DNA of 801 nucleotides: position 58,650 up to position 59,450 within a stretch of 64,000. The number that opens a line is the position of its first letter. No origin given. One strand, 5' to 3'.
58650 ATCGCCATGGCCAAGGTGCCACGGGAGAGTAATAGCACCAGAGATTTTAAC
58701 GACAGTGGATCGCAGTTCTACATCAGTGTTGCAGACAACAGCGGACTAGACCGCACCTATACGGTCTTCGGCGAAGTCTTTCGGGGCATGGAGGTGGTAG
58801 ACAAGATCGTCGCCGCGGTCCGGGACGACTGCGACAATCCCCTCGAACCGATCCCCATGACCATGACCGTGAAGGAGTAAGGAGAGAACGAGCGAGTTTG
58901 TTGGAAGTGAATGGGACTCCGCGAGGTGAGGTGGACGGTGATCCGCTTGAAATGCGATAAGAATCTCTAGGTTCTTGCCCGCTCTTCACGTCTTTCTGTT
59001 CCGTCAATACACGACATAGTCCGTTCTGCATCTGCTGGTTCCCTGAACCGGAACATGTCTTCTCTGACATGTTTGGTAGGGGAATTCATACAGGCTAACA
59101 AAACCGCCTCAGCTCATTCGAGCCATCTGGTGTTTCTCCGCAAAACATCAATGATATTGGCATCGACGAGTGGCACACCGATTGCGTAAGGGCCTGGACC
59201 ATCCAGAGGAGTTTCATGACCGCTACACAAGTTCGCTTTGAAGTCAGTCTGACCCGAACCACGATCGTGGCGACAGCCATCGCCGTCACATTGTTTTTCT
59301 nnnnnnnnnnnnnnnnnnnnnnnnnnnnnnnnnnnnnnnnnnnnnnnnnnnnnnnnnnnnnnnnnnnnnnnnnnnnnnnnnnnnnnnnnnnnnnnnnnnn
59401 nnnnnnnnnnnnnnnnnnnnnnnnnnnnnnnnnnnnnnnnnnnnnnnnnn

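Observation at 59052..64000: Sigma-54 promoter plus upstream palindrome driving a GT2 synthase fused to a DMFase-beta-like domain, followed by an O-acyltransferase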

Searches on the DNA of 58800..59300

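Call 40: search_rna_families(source=window, start=58800, end=59300, threshold=evalue, max_evalue=1)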
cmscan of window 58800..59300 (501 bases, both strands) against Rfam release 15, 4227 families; matches with E-value up to 1: 0.
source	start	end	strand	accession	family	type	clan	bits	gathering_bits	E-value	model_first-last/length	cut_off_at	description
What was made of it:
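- Tried and rejected: No Rfam match in 58800-59300, even at E ≤ 1 (call 40).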
